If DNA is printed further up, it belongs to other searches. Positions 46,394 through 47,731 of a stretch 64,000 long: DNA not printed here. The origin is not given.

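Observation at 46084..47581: Translationally coupled unknown protein plus Ser/Thr kinase downstream of the MTase-nuclease gene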

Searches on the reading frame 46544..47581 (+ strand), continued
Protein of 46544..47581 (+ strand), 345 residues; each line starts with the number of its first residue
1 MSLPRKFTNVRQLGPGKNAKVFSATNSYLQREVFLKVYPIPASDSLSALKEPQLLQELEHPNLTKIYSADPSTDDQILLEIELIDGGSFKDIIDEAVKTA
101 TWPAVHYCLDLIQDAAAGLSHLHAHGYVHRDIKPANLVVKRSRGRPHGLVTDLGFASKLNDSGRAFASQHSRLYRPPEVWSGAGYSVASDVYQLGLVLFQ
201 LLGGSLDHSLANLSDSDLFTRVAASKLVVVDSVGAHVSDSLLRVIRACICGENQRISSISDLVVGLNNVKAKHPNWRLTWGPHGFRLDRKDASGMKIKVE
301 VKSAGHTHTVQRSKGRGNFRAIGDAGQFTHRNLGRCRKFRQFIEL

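Call 60: find_encoding_contigs(protein=P0035, flank=8000, max_places=2)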
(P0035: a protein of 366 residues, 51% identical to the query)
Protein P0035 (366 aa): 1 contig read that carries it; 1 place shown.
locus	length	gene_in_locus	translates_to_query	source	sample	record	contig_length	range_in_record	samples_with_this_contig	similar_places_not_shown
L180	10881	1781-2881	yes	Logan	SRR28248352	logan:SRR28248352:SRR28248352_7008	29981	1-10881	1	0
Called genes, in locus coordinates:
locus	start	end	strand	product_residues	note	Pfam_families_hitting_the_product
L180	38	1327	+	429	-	PF07586:HXXSHH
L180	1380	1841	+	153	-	-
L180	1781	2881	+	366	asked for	PF00069:Pkinase, PF07714:PK_Tyr_Ser-Thr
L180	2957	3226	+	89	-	-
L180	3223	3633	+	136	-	PF13470:PIN_3 (weak)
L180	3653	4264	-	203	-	-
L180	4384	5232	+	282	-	PF13509:S1_2, PF17783:WHD_CvfB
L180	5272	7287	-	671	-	PF00999:Na_H_Exchanger, PF02080:TrkA_C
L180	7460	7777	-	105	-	PF01245:Ribosomal_L19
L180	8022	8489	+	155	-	-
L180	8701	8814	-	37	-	-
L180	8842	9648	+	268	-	-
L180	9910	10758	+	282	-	PF13650:Asp_protease_2 (faint), PF13975:gag-asp_proteas (faint)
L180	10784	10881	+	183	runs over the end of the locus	PF00034:Cytochrom_C, PF13442:Cytochrome_CBB3 (weak)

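Call 61: search_protein_families(library=pfam, proteins=[L094:5454-6110:+, L092:8615-9379:+, L175:9841-10548:-, L175:10939-11871:+, L180:2957-3226:+, L089:5865-6095:+], max_evalue=0.01)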
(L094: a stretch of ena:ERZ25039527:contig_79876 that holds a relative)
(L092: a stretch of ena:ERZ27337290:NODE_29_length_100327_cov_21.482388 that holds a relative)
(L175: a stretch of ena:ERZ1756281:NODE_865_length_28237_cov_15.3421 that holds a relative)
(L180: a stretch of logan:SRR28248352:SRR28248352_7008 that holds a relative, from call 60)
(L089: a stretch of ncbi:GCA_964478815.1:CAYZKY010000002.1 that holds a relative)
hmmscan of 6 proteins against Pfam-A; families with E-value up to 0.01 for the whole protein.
L094:5454-6110:+ (218 aa): 2 families
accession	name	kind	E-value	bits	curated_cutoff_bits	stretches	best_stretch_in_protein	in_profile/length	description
PF13643.11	DUF4145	-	0.00091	19.7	23.1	1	145-208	24-85/88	Domain of unknown function (DUF4145)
PF05168.19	HEPN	-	0.0095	16.5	22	0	114-215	10-112/117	HEPN domain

L092:8615-9379:+ (254 aa): 0 families

L175:9841-10548:- (235 aa): 1 family
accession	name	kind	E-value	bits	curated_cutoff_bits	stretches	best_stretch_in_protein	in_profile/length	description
PF14487.12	DarT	-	4.2e-08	33.6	22.5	1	74-229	1-166/201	ssDNA thymidine ADP-ribosyltransferase, DarT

L175:10939-11871:+ (310 aa): 0 families

L180:2957-3226:+ (89 aa): 1 family
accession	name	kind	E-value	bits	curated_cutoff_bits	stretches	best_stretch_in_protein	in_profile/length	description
PF04014.23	MazE_antitoxin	-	0.0024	18.2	24.7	1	9-45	6-43/48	Antidote-toxin recognition MazE, bacterial antitoxin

L089:5865-6095:+ (76 aa): 0 families

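Call 65: search_dna_similar(query=window:46544-47578:+, collection=plasmids, mode=protein, max_rows=12)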
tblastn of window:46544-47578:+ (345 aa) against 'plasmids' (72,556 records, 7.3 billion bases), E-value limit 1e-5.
Records with a match: 23; places in all: 27; records where one place covers at least 80% of the query: 5.
Best place of each record, by identity: <60% 23.
By first word of the organism name: Mycobacterium 7; Cupriavidus 3; Curtobacterium 3; Rhizobium 2; Novosphingobium 1; Tsukamurella 1; Kitasatospora 1; Arthrobacter 1; Bacillus 1; Variovorax 1; and 2 more.
By predicted mobility (MOB-suite, as given by PLSDB): non-mobilizable 13; mobilizable 6; conjugative 4.
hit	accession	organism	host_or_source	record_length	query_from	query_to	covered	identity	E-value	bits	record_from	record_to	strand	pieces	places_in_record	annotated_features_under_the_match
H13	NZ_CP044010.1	Rhizobium sp. BG6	Prosopis cineraria,pure bacterial ...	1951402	3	281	81%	28.9%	1e-11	74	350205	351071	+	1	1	none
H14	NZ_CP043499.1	Rhizobium grahamii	Prosopis cineraria,pure bacterial ...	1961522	3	281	81%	28.9%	1e-11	74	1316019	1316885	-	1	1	none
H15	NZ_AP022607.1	Mycobacterium branderi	-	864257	11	262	73%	30.7%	1e-8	64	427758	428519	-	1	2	serine/threonine-protein kinase PknH/PknJ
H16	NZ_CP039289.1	Cupriavidus necator H16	single cell,sludge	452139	16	324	90%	23.8%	3e-14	82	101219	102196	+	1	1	protein kinase family protein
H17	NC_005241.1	Cupriavidus necator H16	-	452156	16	324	90%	23.8%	3e-14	82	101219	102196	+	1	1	protein kinase family protein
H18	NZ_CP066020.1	Cupriavidus necator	-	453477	16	324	90%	23.8%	3e-14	82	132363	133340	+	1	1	protein kinase family protein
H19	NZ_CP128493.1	Novosphingobium resinovorum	pure cell culture,soil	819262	6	262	74%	27.8%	6e-6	56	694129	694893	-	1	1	serine/threonine-protein kinase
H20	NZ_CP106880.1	Curtobacterium flaccumfaciens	Euphorbia pulcherrima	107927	48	270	65%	31.8%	6e-8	62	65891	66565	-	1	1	serine/threonine-protein kinase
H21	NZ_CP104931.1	Curtobacterium flaccumfaciens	Euphorbia pulcherrima cv. Scandic Red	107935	48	270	65%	31.8%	6e-8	62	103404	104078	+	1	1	serine/threonine-protein kinase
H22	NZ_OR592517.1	Curtobacterium flaccumfaciens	-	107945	48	270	65%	31.8%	6e-8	62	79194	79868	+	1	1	serine/threonine-protein kinase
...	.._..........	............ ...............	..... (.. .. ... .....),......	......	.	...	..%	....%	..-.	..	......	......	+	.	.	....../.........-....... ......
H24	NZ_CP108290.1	Kitasatospora sp. NBC_00039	-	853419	11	192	53%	32.3%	1e-6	58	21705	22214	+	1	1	serine/threonine-protein kinase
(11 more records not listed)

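Call 76: search_protein_families(library=padloc, proteins=[P0084, P0090, P0036, P0067, L090:8149-8805:+, L094:5454-6110:+, L090:6552-7004:+], max_evalue=0.001)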
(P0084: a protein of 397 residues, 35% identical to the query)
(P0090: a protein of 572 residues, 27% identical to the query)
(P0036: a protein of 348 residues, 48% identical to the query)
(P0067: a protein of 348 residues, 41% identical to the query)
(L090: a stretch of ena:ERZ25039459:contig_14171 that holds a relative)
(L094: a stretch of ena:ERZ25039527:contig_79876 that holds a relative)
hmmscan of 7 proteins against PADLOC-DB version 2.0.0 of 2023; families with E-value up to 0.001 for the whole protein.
P0084 (397 aa): 34 families (the best 25 are shown)
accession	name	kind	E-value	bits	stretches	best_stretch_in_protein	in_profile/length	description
PDLC04061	PD-T4-6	-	1.4e-99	333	1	2-258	11-275/510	-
PDLC04042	PD-T4-6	-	3.8e-96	320.2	1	4-268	6-274/292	-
PDLC04043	PD-T4-6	-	1.4e-93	312.5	1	7-368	15-374/452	-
PDLC04053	PD-T4-6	-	2.2e-90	301.3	1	7-281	9-283/311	-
PDLC04039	PD-T4-6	-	1.1e-85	286.4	1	7-369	14-376/458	-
PDLC04052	PD-T4-6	-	4.7e-82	274.7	1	4-337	6-352/496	-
PDLC04060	PD-T4-6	-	8.9e-82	273.5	1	2-253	3-255/486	-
PDLC04138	mad6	-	1e-80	270.5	1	5-290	49-337/659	mads_6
PDLC04057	PD-T4-6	-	1.3e-75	253.2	1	2-253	3-256/443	-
PDLC04040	PD-T4-6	-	2.1e-74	249.2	1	14-253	1-251/547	-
PDLC04054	PD-T4-6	-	2.4e-74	248.8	1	7-304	10-316/347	-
PDLC04047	PD-T4-6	-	7.7e-67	223.7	1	5-253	8-258/327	-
PDLC04041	PD-T4-6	-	1.4e-64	217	1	6-301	27-304/443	-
PDLC04048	PD-T4-6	-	1.5e-60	203.5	1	2-253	5-258/354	-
PDLC01088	C3a189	-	4.3e-59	198.9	1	13-300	3-263/840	kinase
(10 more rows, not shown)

P0090 (572 aa): 35 families (the best 25 are shown)
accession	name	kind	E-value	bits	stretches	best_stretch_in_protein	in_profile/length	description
PDLC04057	PD-T4-6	-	1e-130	434.7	1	5-388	3-389/443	-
PDLC04060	PD-T4-6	-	8.4e-126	418.7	1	5-434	3-465/486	-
PDLC04048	PD-T4-6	-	1.6e-122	407.3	1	1-321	1-318/354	-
PDLC04047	PD-T4-6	-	7.8e-113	374.8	1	1-300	1-297/327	-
PDLC04040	PD-T4-6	-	3.3e-110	367.4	1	18-556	2-545/547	-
PDLC04061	PD-T4-6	-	1.4e-105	352.8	1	8-299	14-312/510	-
PDLC04052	PD-T4-6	-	8.8e-105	349.7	1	7-416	6-412/496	-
PDLC04042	PD-T4-6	-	1.9e-99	331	1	6-279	5-280/292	-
PDLC04053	PD-T4-6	-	3.4e-95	317.1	1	8-285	7-285/311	-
PDLC04043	PD-T4-6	-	1.4e-92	309.2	1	8-275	13-281/452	-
PDLC04054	PD-T4-6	-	7.4e-89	296.6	1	6-275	6-277/347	-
PDLC04039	PD-T4-6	-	3.1e-86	288.2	1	5-279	10-283/458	-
PDLC04138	mad6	-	1.1e-81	273.6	1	6-320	47-362/659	mads_6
PDLC04041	PD-T4-6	-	8.9e-75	250.6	1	11-271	29-293/443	-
PDLC04050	PD-T4-6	-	7.7e-66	220.9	1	11-274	64-329/480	-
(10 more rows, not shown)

P0036 (348 aa): 34 families (the best 25 are shown)
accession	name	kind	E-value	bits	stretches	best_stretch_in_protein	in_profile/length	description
PDLC04138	mad6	-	8.2e-45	151.8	1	5-320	50-365/659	mads_6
PDLC04053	PD-T4-6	-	1.1e-40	138.1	1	7-274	10-275/311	-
PDLC04054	PD-T4-6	-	2.2e-38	130.6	1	8-275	12-278/347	-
PDLC04042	PD-T4-6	-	2.6e-38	130.3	1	4-273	7-275/292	-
PDLC04047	PD-T4-6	-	2.5e-33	113.5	1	3-273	7-275/327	-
PDLC04043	PD-T4-6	-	4.2e-32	109.8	1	17-270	26-277/452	-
PDLC04060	PD-T4-6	-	4.5e-32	109.6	1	3-273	5-272/486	-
PDLC04057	PD-T4-6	-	2.5e-31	107.2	1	7-303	9-305/443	-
PDLC04041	PD-T4-6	-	1.5e-30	104.9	1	9-281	31-294/443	-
PDLC04061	PD-T4-6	-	9.4e-30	102.6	1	6-271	16-284/510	-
PDLC04039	PD-T4-6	-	5.2e-29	99.6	1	8-275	16-280/458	-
PDLC03920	MkoA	-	5.7e-27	92.4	1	4-275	7-282/1112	-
PDLC01088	C3a189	-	2.8e-26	90.3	1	21-269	12-260/840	kinase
PDLC04048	PD-T4-6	-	2.1e-24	84.6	1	4-242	8-243/354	-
PDLC04052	PD-T4-6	-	4.5e-23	80.2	1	15-210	18-217/496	-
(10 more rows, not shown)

P0067 (348 aa): 34 families (the best 25 are shown)
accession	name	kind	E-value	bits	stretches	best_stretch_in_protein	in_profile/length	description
PDLC04138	mad6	-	6.6e-37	125.7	1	4-275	49-318/659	mads_6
PDLC04042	PD-T4-6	-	2.9e-30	103.9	1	3-273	6-275/292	-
PDLC04053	PD-T4-6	-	7.6e-27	92.6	1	8-214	11-216/311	-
PDLC04054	PD-T4-6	-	1.7e-24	84.9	1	17-210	21-214/347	-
PDLC03920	MkoA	-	3.9e-24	83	1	6-277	8-285/1112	-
PDLC04047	PD-T4-6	-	1.5e-23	81.4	1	6-211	10-214/327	-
PDLC04057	PD-T4-6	-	3.3e-22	77.1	1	3-301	5-303/443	-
PDLC04060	PD-T4-6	-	1.2e-21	75.2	1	2-210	4-210/486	-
PDLC04061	PD-T4-6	-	3e-21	74.5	1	3-251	13-263/510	-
PDLC04048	PD-T4-6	-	7.9e-20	69.5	1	4-210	8-213/354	-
PDLC04055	PD-T4-6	-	4.7e-18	63.2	1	8-251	72-315/496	-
PDLC04039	PD-T4-6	-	8.7e-17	59.2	1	7-211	15-217/458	-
PDLC04041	PD-T4-6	-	1.4e-16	58.8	1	16-211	38-236/443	-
PDLC04043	PD-T4-6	-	2.3e-16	57.9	1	17-210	26-218/452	-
PDLC04064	PD-T4-6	-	1.9e-15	54.7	1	16-251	30-260/369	-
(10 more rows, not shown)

L090:8149-8805:+ (218 aa): 1 family
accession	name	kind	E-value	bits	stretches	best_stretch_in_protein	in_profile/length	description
PDLC04109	PD-T7-4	-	0.00015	19.3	1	11-173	13-152/211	-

L094:5454-6110:+ (218 aa): 0 families

L090:6552-7004:+ (150 aa): 0 families

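Call 77: list_cluster_members(proteins=[P0015, P0020, P0040, P0067, P0060, P0042, P0026, P0045, P0033, P0017])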
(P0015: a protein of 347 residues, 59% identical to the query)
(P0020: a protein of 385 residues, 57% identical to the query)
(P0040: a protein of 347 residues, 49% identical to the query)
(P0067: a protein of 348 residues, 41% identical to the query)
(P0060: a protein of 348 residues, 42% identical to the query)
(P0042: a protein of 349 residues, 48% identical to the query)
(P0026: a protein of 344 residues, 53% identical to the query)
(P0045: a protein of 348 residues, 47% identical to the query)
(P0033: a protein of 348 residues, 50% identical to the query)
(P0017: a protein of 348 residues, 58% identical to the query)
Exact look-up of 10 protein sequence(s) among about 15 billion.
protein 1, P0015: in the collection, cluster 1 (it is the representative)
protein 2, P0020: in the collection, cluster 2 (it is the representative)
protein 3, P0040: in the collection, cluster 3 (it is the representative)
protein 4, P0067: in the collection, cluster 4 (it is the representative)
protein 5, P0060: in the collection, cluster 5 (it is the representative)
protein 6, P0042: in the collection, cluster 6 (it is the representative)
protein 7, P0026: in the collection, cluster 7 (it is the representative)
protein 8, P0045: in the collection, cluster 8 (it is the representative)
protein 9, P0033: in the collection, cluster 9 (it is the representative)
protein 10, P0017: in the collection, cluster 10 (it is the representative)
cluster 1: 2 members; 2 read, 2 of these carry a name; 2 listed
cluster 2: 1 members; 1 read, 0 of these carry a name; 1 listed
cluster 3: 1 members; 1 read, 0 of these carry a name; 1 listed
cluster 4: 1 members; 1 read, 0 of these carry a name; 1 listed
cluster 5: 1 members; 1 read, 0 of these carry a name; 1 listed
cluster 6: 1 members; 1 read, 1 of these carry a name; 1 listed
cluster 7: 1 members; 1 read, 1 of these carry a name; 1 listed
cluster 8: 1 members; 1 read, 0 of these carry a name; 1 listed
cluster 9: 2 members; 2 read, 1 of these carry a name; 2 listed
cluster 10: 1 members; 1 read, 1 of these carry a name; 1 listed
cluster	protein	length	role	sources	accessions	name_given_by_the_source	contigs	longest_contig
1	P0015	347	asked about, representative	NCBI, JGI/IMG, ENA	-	serine/threonine protein kinase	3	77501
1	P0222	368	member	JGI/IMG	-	serine/threonine protein kinase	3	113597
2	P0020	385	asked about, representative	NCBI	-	-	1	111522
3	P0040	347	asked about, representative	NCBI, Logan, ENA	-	-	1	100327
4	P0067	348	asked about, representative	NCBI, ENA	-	-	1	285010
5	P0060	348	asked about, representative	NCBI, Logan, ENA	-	-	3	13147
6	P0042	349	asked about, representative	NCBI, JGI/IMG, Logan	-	serine/threonine protein kinase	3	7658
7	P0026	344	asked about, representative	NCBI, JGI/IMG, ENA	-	serine/threonine protein kinase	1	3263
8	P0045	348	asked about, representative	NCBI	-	-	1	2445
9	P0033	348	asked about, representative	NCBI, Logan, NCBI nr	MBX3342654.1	MAG: serine/threonine protein kinase [Nitrospira sp.] | serine/threonine protein kinase [Nitrospira sp.]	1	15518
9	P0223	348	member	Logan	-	-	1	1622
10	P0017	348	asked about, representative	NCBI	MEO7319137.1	MAG: serine/threonine-protein kinase [Chthoniobacteraceae bacterium]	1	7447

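Call 87: search_protein_families(library=phrogs, proteins=[window:46544-47581:+], max_evalue=0.01)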
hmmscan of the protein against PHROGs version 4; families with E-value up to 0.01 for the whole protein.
window:46544-47581:+ (345 aa): 1 family
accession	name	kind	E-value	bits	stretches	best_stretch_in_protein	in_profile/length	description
phrog_2361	-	other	2.4e-36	126.6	1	4-287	12-289/415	serine-threonine kinase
